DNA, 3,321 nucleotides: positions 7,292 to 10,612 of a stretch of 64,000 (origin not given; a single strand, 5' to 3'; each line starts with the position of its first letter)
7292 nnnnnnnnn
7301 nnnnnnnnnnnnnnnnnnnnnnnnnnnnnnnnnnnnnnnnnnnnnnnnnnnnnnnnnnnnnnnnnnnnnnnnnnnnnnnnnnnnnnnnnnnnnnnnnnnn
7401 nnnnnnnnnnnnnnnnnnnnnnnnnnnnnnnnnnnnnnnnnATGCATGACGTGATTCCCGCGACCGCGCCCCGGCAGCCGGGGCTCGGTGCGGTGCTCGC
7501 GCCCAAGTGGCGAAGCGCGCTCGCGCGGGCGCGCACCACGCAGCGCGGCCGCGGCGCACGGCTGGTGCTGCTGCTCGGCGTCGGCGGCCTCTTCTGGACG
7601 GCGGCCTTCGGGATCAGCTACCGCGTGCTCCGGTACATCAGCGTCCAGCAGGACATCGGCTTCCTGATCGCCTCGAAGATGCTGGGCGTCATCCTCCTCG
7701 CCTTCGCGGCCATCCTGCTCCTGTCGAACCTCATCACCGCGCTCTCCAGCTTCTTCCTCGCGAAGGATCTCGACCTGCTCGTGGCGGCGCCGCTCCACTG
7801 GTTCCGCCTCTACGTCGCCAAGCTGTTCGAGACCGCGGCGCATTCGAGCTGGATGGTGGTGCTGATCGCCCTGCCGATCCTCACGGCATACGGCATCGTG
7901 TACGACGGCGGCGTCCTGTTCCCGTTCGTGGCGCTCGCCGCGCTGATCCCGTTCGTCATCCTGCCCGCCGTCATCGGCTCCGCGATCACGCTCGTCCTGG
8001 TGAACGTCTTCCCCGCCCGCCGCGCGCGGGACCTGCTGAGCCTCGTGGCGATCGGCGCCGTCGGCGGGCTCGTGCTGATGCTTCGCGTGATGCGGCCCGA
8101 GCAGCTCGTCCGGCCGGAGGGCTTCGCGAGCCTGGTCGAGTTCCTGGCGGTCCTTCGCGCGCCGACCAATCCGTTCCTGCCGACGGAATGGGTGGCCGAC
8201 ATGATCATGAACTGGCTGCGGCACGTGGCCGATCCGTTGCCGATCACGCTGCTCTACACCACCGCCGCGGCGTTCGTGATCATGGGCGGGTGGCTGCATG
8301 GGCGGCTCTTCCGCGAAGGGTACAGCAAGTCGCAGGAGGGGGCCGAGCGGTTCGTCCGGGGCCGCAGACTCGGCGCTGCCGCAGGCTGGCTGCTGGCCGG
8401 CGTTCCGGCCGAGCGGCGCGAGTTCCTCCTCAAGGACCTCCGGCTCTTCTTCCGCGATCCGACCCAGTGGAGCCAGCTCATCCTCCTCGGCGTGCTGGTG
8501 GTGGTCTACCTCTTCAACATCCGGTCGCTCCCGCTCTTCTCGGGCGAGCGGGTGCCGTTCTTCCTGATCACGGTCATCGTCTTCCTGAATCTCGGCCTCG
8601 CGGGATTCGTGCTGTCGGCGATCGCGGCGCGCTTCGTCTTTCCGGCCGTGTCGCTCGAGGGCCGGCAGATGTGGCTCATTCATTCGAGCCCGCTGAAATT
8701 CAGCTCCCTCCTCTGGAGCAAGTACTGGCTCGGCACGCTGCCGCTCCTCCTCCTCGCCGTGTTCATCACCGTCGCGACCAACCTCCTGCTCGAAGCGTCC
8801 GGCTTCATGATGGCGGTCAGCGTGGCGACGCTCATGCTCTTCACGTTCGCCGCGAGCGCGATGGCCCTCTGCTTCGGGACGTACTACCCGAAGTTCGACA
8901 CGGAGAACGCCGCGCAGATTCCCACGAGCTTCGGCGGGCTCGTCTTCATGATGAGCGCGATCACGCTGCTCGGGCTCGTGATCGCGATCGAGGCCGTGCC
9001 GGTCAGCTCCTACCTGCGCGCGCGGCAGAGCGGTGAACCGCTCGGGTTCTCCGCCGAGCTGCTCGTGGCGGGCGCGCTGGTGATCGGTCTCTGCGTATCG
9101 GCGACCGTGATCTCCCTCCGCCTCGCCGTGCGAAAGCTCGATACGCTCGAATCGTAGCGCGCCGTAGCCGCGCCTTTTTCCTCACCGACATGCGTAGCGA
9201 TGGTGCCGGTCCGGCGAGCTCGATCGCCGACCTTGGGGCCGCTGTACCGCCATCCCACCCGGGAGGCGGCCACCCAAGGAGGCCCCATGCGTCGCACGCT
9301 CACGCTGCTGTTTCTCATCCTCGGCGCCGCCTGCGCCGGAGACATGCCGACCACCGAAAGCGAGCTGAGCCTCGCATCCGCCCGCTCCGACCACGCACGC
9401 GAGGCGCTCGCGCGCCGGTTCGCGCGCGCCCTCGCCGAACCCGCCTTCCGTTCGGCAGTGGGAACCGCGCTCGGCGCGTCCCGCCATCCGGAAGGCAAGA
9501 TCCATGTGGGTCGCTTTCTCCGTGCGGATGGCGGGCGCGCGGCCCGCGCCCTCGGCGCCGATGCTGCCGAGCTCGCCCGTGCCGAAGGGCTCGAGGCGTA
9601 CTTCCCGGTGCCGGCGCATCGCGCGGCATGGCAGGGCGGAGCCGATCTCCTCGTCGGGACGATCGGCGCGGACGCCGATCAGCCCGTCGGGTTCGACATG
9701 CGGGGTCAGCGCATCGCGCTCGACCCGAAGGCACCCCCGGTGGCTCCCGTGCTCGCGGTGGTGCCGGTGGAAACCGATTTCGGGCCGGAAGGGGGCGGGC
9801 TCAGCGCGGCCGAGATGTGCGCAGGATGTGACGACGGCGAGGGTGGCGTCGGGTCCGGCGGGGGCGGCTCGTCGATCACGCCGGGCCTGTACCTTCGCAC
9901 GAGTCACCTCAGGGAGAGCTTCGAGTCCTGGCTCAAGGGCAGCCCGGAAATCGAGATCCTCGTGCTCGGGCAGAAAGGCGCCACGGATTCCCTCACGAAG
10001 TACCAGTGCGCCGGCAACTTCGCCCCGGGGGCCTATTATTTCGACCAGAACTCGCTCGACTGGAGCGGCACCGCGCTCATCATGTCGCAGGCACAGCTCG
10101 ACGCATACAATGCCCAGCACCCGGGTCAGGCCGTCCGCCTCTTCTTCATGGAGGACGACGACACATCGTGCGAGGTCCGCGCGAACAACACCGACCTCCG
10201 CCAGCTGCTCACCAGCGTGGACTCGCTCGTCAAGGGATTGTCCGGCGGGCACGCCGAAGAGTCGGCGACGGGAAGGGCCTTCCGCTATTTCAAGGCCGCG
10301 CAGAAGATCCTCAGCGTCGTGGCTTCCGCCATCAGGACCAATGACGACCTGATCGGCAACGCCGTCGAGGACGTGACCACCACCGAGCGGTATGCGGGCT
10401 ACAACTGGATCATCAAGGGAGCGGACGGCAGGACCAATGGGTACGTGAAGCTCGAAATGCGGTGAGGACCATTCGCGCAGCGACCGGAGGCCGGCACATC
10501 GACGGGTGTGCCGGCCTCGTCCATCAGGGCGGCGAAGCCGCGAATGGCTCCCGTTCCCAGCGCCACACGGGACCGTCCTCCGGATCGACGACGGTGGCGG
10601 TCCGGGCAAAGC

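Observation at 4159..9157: Translationally coupled TPR / macro-like / dead-transglutaminase / ABC ATPase / giant permease operon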

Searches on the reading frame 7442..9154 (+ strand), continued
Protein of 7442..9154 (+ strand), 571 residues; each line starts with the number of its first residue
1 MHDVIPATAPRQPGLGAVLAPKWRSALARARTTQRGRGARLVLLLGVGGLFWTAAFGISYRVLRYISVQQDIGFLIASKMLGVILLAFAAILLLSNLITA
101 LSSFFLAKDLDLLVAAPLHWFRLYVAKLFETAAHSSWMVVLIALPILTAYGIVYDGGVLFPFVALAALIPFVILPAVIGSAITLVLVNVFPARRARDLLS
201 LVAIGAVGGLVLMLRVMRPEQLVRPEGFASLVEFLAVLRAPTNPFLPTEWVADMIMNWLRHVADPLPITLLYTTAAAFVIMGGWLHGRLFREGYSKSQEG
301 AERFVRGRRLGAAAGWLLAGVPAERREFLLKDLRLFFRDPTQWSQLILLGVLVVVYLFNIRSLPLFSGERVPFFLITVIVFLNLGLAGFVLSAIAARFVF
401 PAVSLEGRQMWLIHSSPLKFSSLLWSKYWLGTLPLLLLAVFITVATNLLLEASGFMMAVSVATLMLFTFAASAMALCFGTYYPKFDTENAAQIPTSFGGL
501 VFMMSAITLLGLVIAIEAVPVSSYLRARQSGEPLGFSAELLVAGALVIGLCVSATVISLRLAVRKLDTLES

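Call 51: find_encoding_contigs(protein=P0430, flank=7000, max_places=1)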
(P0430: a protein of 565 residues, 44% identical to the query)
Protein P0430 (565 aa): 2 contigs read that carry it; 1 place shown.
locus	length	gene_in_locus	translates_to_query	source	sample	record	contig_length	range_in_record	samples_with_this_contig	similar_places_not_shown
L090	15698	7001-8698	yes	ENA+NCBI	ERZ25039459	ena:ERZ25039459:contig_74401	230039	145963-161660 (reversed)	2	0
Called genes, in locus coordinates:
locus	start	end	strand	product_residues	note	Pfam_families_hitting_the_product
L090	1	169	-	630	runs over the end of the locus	PF01060:TTR-52 (faint), PF11974:bMG3 (faint), PF13620:CarboxypepD_reg (faint)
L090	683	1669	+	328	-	PF00294:PfkB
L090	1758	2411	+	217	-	PF01081:Aldolase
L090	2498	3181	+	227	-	PF04199:Cyclase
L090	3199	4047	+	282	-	PF01261:AP_endonuc_2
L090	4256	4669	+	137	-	PF13301:DUF4079 (weak)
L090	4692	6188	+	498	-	PF01841:Transglut_core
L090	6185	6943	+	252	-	PF00005:ABC_tran, PF13304:AAA_21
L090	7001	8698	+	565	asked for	PF16949:ABC_tran_2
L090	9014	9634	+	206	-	PF13404:HTH_AsnC-type, PF13412:HTH_24, PF01037:AsnC_trans_reg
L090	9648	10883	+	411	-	-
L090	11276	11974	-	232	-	PF00072:Response_reg, PF00486:Trans_reg_C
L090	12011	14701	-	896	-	PF02702:KdpD, PF00582:Usp, PF13493:DUF4118, PF13185:GAF_2 (weak), PF13492:GAF_3, PF00512:HisKA, PF02518:HATPase_c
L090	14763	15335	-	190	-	PF02669:KdpC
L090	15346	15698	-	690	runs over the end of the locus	PF00122:E1-E2_ATPase, PF00702:Hydrolase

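Call 52: find_encoding_contigs(protein=P0506, flank=7000, max_places=1)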
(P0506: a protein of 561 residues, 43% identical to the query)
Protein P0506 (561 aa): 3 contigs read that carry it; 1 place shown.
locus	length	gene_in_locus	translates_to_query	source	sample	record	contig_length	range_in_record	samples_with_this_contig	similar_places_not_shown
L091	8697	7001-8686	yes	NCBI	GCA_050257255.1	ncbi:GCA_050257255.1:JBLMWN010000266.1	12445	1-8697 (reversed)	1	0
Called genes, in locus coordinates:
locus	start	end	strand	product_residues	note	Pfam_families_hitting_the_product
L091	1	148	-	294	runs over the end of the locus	PF22113:Mtrc-MtrF_II-IV_dom (faint), PF09699:Paired_CXXCH_1 (faint), PF14522:Cytochrome_C7 (faint), PF14537:Cytochrom_c3_2 (faint)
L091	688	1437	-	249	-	PF01416:PseudoU_synth_1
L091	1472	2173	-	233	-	PF00005:ABC_tran, PF13304:AAA_21 (faint)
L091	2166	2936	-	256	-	PF13476:AAA_23 (faint), PF00005:ABC_tran, PF13304:AAA_21 (faint), PF12399:BCA_ABC_TP_C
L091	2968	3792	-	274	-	PF02653:BPD_transp_2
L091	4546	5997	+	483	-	PF01841:Transglut_core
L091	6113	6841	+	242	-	PF00005:ABC_tran, PF13304:AAA_21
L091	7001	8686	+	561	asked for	PF09847:12TM_1, PF16949:ABC_tran_2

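Call 62: find_related_loci(query=A5, collection=metagenome_contigs, flank=7000)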
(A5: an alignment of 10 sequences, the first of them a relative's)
Query A5 (495 aa) in metagenome_contigs; peptide patterns used: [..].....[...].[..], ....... (x = any residue, [..] = any of these).
600 stretches matched a pattern (row limit reached: there are more); 571 encode a relative of the query (tblastn E <= 1e-3); the best 80 are kept; 80 distinct loci.
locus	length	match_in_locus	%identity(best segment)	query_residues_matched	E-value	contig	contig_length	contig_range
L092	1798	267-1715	45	9-494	5e-154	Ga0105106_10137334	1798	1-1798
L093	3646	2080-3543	42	2-494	1e-141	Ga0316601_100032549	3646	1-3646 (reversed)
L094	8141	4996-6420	42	13-494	1e-132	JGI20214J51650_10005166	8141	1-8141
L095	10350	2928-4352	44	24-495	2e-131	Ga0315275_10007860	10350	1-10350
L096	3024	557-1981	44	24-495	2e-136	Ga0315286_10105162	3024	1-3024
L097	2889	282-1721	44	9-495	2e-136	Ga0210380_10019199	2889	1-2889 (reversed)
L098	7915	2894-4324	42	15-494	4e-130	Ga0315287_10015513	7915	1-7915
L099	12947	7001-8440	43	9-495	1e-129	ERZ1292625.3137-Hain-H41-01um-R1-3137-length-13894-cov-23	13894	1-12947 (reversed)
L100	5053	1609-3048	43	9-495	2e-129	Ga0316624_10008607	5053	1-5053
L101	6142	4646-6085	42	9-495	7e-129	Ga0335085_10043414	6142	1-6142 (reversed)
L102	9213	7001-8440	42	9-495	4e-127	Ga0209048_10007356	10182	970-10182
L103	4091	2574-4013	41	9-495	2e-129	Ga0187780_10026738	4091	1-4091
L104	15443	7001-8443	43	8-495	3e-126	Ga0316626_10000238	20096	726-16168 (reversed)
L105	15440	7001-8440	41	9-495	1e-125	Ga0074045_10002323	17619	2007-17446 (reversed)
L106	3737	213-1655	43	8-495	8e-129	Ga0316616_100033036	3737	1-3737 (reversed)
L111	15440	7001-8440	42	9-495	1e-122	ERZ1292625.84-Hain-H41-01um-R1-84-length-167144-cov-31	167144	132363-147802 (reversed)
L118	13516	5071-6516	42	9-495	2e-117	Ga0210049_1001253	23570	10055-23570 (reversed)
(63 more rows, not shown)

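Call 69: search_protein_families(library=pfam, proteins=[L104:9177-11078:+, L111:9419-11248:+, L118:6674-7609:-, L118:7602-8234:-, L118:8362-9603:+, L118:12152-12733:-, L104:11024-11299:+], max_evalue=0.001)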
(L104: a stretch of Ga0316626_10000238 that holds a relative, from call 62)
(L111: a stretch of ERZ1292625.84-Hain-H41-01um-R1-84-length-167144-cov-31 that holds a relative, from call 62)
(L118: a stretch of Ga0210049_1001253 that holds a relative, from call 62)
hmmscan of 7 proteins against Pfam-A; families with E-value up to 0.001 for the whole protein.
L104:9177-11078:+ (634 aa): 2 families
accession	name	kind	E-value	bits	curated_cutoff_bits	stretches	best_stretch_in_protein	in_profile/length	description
PF00916.26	Sulfate_transp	-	1.6e-101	340.3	23.2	1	75-443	1-380/380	Sulfate permease family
PF01740.26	STAS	-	1.3e-13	51.1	22.6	1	501-600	7-102/106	STAS domain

L111:9419-11248:+ (610 aa): 2 families
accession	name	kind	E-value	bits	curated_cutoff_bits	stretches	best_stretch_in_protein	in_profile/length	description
PF00916.26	Sulfate_transp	-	1.1e-103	347.4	23.2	1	51-419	1-380/380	Sulfate permease family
PF01740.26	STAS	-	2.5e-12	46.9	22.6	1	474-580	4-106/106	STAS domain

L118:6674-7609:- (311 aa): 2 families
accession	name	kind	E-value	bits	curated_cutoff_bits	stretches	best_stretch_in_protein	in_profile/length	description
PF01555.25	N6_N4_Mtase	-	3e-48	165.1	26.7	1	73-287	1-221/221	DNA methylase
PF01170.24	UPF0020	-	8.4e-08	32.6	22.3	0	224-273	4-54/197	RMKL-like, methyltransferase domain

L118:7602-8234:- (210 aa): 1 family
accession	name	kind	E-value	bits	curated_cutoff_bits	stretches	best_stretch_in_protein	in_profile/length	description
PF15514.12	ThaI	-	5.5e-92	307.6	25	1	8-208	1-202/203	Restriction endonuclease ThaI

L118:8362-9603:+ (414 aa): 3 families
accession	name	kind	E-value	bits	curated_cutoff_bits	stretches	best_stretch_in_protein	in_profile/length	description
PF16491.10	Peptidase_M48_N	-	1.4e-54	185.1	27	1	27-204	2-179/179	CAAX prenyl protease N-terminal, five membrane helices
PF01435.24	Peptidase_M48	-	5.6e-40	137.6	20.3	1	208-413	2-185/186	Peptidase family M48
PF05569.17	Peptidase_M56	-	0.00036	20.2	31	1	177-294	103-216/296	BlaR1 peptidase M56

L118:12152-12733:- (193 aa): 1 family
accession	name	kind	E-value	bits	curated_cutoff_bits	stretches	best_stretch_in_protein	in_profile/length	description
PF01661.27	Macro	-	3.9e-38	130.4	22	1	43-152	1-117/118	Macro domain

L104:11024-11299:+ (92 aa): 0 families

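Call 70: predict_structure(alignment_id=A4)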
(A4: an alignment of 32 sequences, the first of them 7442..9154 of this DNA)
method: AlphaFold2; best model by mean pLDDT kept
length: 571 residues; sequences in the alignment: 32
mean_pLDDT: 74.5   pTM: 0.76
mean pLDDT of the five models: 74.5, 72.9, 72.0, 69.8, 67.5
residues with pLDDT >= 90: 54; 70-90: 338; 50-70: 118; < 50: 61
segments of 3 or more residues with pLDDT < 50: 1-6, 192-200, 210-228, 230-241, 302-306, 364-370
pLDDT, mean of each block of 10 residues (from residue 1): 49 70 70 64 80 85 78 73 78 75 60 62 84 85 89 88 88 85 72 48 51 45 42 46 64 87 83 88 82 56 53 73 75 66 60 61 49 73 84 85 78 76 86 87 81 86 94 93 71 78 90 89 84 79 93 95 83 48
secondary structure, 60 per line:
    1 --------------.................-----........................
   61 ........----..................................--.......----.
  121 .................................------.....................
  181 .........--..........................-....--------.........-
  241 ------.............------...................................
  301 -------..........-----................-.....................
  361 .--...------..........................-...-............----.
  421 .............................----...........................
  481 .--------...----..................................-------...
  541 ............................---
elements in order: H15-31 H37-68 H73-106 H109-115 H120-153 H160-189 H192-217 H219-222 H231-239 H247-259 H266-300 H308-317 H323-338 H340-361 H373-398 H404-415 H420-449 H454-481 H497-530 H538-568

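Call 72: fold_search(model_id=the predicted structure, library=pdb)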
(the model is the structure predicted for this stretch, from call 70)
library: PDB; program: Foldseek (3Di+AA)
matches with E <= 10: 233; with E <= 0.001: 0
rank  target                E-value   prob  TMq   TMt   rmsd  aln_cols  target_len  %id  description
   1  8k1p_A                6.0e-03  1.00  0.44  0.48   8.7       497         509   13  mycobacterial efflux pump, ADP+vanadate bound state (released 2024-07-17)
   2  8k1o_A                1.8e-02  1.00  0.46  0.50  10.1       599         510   13  mycobacterial efflux pump, AMPPNP bound state (released 2024-07-17)
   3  7o0y_D                5.0e-02  1.00  0.29  0.56   7.7       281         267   17  ABC transporter NosDFY, nucleotide-free in GDN (released 2022-04-13)
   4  8k1n_C                5.8e-02  0.98  0.39  0.41  12.2       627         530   13  mycobacterial efflux pump, substrate-bound state (released 2024-07-17)
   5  8k1m_B                6.3e-02  0.97  0.36  0.38  12.0       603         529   13  mycobacterial efflux pump, apo state (released 2024-07-17)
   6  7znq_Y                9.5e-02  1.00  0.28  0.53   8.0       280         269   18  ABC transporter complex NosDFYL in GDN (released 2022-08-03)
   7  7o0y_E                1.3e-01  1.00  0.27  0.55   9.1       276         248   17  ABC transporter NosDFY, nucleotide-free in GDN (released 2022-04-13)
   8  7qia_A                1.4e-01  0.15  0.11  0.14  28.3       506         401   11  Structure of apo-EleNRMT in complex with two nanobodies at 3.5A (released 2021-12-29)
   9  8wba_A                1.5e-01  0.97  0.27  0.28  26.2       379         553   14  Cryo-EM structure of the ABCG25 bound to CHS (released 2023-09-27)
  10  7awq                  1.5e-01  0.09  0.09  0.11  25.0       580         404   11  Structure of the thermostabilized EAAT1 cryst-E386Q mutant in complex with L-ASP, sodium ions and the allosteric inhibit (released 2021-10-13)
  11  7znq_y                1.7e-01  0.99  0.26  0.52   8.4       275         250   16  ABC transporter complex NosDFYL in GDN (released 2022-08-03)
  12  8wd6_B                1.8e-01  0.75  0.21  0.23  25.7       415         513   16  Cryo-EM structure of the ABCG25 (released 2023-09-27)
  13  9a52_A                1.8e-01  0.15  0.11  0.14  28.3       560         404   12  Integrative model of YCSG-FABL by crosslinking MS and deep learning (released 2024-09-18)
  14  7smp_B                1.8e-01  0.13  0.12  0.09  27.7       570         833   12  CryoEM structure of NKCC1 Bu-I (released 2022-09-28)
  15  7n3n_B                1.9e-01  0.08  0.10  0.08  29.7       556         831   13  CryoEM structure of human NKCC1 state Fu-I (released 2022-09-28)
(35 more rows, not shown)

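Call 74: search_protein_families(library=padloc, proteins=[window:7442-9154:+], max_evalue=0.001)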
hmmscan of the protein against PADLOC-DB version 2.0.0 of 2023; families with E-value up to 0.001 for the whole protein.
window:7442-9154:+ (571 aa): 0 families

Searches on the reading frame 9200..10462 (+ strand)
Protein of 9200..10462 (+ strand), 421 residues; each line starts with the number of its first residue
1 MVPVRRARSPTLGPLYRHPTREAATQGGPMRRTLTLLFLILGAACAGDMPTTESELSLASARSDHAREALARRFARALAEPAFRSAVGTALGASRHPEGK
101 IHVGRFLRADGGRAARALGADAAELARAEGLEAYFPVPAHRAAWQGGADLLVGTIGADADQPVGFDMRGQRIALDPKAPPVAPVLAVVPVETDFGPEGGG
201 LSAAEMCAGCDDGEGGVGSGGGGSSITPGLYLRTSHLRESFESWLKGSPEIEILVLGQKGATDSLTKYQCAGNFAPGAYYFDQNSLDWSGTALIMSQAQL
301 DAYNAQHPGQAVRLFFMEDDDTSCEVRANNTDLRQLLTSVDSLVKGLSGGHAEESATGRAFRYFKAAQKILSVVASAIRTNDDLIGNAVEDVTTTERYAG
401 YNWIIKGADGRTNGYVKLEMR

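Call 6: search_protein_families(library=pfam, proteins=[window:9200-10462:+], max_evalue=0.001)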
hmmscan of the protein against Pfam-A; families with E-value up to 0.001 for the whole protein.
window:9200-10462:+ (421 aa): 0 families
